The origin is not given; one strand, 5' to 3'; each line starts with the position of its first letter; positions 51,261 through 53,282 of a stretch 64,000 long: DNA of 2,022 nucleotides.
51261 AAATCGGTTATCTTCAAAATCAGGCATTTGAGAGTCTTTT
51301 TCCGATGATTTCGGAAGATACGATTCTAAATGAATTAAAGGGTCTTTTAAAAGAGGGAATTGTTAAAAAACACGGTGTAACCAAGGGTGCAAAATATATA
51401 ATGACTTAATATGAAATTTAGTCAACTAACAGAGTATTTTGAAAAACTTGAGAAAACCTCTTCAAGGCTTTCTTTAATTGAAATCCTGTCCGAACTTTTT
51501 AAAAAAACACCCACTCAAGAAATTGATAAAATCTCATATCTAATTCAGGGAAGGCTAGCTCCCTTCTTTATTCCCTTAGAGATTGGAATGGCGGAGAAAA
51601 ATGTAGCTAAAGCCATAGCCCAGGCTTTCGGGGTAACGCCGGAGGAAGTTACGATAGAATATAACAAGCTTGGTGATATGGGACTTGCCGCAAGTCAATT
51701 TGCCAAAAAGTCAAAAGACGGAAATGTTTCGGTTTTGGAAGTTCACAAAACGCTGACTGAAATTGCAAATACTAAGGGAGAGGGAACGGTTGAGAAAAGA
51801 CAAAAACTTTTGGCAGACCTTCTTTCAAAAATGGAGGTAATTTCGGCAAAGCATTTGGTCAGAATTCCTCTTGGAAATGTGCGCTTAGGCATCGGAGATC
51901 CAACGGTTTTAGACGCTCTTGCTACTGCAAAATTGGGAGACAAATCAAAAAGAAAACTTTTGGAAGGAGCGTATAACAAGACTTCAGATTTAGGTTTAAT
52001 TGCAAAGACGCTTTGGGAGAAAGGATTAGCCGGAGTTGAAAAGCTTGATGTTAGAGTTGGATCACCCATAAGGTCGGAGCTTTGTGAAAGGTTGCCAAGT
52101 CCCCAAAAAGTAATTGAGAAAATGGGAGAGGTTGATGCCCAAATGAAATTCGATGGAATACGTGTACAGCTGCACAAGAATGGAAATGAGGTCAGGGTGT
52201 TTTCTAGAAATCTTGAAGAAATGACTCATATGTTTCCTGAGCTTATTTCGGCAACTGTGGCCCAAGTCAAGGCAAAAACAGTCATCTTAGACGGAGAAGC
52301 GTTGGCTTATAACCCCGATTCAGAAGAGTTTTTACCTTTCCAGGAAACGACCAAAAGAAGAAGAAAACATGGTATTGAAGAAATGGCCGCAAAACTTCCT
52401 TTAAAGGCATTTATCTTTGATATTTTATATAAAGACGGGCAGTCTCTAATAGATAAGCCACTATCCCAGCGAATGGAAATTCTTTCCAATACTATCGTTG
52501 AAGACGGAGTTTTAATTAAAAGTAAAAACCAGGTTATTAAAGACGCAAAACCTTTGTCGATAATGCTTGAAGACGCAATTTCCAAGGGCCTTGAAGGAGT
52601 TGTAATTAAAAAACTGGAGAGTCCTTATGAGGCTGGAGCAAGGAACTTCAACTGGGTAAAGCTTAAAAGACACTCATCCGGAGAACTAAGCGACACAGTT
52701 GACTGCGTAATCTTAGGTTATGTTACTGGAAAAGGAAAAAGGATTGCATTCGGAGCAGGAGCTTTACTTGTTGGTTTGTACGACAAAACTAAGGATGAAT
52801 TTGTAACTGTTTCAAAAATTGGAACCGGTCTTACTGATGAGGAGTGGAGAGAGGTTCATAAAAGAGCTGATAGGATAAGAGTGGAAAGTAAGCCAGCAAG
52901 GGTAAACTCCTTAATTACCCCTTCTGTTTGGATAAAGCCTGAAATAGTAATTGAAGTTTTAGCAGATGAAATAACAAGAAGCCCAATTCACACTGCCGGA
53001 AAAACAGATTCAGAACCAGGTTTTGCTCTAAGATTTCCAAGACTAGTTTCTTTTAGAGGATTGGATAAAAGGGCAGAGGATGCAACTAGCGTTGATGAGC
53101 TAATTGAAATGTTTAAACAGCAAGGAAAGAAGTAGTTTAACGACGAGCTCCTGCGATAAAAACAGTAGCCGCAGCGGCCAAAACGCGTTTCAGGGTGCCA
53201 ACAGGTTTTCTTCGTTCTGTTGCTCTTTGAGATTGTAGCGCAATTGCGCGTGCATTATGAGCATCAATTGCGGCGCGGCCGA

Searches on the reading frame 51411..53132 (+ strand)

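Call 28: search_protein_families(library=pfam, proteins=[window:51411-53132:+], max_evalue=0.0001)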
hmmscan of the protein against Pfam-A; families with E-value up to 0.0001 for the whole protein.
window:51411-53132:+ (574 aa): 4 families
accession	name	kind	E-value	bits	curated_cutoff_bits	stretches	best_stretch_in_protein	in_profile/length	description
PF01068.26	DNA_ligase_A_M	-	5.4e-55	186.7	26.2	1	224-419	3-204/204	ATP dependent DNA ligase domain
PF04675.19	DNA_ligase_A_N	-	4e-39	135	24.6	1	2-171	1-174/174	DNA ligase N terminus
PF04679.21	DNA_ligase_A_C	-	3.5e-18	66.2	27.5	1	449-549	5-91/94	ATP dependent DNA ligase C terminal region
PF09414.15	RNA_ligase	-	5e-05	23.9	27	0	241-417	3-169/171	RNA ligase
